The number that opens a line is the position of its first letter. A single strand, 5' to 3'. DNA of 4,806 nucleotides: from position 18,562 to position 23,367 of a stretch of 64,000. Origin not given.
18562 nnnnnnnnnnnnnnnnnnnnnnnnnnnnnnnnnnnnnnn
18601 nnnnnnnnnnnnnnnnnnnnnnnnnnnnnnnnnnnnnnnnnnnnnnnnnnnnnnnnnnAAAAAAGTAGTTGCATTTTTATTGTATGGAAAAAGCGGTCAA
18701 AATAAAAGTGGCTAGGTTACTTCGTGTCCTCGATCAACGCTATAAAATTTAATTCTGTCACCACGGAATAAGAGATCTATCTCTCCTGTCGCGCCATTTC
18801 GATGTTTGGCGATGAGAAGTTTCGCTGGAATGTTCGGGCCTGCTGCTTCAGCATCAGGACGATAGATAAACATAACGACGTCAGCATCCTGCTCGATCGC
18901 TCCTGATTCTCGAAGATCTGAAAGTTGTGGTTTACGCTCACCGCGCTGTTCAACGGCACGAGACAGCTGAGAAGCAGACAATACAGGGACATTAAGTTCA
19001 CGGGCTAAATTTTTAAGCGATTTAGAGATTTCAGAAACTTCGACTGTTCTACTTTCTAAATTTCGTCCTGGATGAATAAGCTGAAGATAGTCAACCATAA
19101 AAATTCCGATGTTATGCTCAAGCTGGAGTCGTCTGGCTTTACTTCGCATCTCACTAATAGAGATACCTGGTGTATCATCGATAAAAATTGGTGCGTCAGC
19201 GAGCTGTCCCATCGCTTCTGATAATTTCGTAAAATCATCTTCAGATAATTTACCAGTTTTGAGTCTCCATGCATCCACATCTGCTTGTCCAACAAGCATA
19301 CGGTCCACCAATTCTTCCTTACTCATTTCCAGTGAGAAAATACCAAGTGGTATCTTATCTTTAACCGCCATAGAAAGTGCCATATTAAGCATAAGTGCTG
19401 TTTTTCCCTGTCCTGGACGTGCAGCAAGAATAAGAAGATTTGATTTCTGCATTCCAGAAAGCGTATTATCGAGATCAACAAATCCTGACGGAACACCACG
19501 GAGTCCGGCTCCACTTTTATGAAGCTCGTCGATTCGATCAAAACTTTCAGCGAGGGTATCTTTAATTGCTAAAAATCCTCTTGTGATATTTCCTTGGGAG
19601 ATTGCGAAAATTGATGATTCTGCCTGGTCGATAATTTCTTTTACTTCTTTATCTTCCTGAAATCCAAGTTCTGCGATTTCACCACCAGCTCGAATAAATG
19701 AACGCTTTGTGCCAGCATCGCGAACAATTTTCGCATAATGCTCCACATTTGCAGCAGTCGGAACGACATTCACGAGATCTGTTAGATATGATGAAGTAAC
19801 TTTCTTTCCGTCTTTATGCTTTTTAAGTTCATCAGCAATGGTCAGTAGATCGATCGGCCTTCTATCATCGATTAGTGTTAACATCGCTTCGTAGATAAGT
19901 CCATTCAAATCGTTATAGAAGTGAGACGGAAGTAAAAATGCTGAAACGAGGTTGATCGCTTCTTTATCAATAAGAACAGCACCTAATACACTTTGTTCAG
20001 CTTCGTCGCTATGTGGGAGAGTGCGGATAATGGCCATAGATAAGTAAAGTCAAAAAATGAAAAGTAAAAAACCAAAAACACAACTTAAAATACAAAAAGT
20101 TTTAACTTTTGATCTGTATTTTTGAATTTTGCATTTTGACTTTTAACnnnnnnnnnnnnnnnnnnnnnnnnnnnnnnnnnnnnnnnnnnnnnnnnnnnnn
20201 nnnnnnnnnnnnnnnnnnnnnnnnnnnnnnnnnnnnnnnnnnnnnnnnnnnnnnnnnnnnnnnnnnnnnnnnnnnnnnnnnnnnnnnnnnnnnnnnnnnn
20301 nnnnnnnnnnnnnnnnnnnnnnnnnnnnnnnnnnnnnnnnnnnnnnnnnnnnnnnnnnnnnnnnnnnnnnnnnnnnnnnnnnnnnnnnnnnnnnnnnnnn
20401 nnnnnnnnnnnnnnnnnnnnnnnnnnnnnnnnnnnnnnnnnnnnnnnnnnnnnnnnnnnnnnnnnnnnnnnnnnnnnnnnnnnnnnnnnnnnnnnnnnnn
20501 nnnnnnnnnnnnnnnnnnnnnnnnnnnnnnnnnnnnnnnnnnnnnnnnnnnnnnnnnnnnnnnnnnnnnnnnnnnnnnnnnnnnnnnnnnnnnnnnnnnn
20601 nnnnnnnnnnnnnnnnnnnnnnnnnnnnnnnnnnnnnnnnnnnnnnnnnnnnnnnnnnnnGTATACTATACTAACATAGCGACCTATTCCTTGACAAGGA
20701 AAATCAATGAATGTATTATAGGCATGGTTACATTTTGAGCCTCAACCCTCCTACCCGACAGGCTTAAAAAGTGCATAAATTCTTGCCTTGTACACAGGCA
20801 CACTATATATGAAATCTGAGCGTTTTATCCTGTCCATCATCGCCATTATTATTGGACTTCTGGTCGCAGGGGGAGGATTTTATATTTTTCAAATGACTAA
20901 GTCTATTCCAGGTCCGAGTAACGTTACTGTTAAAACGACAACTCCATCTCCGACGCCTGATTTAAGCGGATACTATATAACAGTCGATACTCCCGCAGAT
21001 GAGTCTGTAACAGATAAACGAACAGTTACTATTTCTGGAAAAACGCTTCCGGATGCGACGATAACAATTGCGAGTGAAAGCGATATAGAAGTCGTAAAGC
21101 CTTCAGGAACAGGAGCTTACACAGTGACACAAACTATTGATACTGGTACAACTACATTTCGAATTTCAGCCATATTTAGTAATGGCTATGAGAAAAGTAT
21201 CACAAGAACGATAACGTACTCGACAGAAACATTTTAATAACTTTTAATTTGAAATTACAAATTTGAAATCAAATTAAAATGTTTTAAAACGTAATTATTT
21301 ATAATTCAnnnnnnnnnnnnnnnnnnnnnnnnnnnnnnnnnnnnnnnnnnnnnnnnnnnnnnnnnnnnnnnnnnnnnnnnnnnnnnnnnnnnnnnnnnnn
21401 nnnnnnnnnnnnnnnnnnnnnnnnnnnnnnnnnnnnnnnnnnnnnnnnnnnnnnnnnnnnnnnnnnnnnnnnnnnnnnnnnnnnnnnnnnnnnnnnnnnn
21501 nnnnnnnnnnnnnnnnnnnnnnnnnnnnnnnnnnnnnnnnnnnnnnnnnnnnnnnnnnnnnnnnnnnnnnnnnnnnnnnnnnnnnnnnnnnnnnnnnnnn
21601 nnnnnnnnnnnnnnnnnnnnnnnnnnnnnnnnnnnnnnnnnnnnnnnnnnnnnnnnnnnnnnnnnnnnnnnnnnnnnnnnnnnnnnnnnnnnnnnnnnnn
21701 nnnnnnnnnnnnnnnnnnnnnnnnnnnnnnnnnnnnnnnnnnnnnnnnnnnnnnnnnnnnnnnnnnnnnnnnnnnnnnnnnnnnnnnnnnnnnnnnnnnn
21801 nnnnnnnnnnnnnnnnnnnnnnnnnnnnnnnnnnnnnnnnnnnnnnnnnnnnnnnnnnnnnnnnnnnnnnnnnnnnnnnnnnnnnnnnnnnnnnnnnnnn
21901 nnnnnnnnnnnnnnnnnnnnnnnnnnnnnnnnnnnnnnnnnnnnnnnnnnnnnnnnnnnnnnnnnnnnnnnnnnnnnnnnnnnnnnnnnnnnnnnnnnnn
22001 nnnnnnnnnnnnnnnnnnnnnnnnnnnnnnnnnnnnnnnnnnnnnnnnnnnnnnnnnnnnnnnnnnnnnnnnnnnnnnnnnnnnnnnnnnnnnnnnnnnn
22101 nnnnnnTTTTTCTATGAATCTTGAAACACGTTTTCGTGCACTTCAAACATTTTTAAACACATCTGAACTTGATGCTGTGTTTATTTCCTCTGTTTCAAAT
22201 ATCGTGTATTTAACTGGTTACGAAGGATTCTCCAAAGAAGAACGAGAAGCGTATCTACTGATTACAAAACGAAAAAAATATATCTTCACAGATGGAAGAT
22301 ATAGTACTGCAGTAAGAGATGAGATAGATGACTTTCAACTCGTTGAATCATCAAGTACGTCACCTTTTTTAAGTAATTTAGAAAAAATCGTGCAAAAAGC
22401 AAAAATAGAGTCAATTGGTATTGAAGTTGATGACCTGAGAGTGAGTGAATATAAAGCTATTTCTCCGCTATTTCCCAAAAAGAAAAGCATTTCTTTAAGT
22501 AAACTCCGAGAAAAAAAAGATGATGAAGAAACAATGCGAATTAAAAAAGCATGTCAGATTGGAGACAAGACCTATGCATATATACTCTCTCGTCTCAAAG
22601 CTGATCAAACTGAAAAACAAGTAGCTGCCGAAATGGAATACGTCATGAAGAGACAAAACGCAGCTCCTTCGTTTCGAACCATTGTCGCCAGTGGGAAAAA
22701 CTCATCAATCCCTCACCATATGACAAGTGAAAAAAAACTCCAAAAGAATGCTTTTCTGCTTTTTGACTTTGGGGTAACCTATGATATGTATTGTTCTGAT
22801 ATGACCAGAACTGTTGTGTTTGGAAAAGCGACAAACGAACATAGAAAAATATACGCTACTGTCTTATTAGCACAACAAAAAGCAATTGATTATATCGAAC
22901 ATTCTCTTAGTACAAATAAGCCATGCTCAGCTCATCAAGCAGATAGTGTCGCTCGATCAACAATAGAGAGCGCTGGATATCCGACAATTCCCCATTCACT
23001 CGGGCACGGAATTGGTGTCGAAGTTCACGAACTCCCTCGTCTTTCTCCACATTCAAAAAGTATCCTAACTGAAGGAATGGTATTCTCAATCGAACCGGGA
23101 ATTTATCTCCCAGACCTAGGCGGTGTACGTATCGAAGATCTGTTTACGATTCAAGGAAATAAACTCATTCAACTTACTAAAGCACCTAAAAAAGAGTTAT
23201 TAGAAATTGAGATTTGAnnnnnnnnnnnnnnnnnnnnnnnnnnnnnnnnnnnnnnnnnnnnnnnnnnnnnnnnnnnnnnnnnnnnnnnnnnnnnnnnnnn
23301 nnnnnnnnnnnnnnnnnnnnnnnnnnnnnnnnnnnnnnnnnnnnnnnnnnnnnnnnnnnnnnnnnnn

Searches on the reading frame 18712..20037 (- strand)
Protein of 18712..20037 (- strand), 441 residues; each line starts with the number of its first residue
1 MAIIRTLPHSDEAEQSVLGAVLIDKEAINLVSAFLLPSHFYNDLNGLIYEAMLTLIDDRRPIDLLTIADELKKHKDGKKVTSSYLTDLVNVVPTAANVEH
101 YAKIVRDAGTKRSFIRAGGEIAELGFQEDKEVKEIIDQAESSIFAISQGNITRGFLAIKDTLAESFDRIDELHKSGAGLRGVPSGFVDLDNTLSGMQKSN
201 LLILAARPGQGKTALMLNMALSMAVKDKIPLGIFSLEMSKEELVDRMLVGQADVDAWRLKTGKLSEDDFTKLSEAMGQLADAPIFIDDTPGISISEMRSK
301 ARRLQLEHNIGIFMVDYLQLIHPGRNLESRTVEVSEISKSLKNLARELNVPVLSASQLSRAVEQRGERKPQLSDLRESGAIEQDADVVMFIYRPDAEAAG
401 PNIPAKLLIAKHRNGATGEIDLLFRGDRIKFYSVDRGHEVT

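Call 18: search_protein_families(library=pfam, proteins=[window:18712-20037:-], max_evalue=0.00001)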
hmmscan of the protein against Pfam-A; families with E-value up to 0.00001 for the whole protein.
window:18712-20037:- (441 aa): 3 families
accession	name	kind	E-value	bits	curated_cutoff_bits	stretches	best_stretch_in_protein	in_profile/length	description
PF03796.21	DnaB_C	-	1.3e-98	329.9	27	1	181-431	1-253/255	DnaB-like helicase C terminal domain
PF00772.26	DnaB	-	3.1e-31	107.9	23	1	7-107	2-103/103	DnaB-like helicase N terminal domain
PF13481.12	AAA_25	-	2.5e-09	37.5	27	1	197-355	31-187/195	AAA domain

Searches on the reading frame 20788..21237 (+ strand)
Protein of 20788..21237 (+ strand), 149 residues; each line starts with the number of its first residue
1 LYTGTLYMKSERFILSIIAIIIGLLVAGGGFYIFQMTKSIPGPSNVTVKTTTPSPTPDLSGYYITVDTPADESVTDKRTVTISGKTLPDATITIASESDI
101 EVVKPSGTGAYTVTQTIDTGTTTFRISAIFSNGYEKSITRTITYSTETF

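Call 5: search_protein_families(library=pfam, proteins=[window:20788-21237:+])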
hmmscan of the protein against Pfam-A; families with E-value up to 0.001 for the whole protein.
window:20788-21237:+ (149 aa): 1 family
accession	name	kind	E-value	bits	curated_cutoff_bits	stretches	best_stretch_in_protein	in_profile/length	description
PF09136.16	Glucodextran_B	-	5e-05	23.6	27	1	64-144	3-81/83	Glucodextranase, domain B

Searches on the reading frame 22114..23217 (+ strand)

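Call 5: search_protein_families(library=pfam, proteins=[window:22114-23217:+])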
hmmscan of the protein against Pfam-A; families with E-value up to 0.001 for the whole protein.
window:22114-23217:+ (367 aa): 2 families
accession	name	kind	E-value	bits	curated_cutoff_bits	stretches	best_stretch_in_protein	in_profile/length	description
PF00557.29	Peptidase_M24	-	4.1e-60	203.6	23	1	142-346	2-206/208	Metallopeptidase family M24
PF01321.24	Creatinase_N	-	2.2e-19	70.7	22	1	6-131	1-121/128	Creatinase/Prolidase N-terminal domain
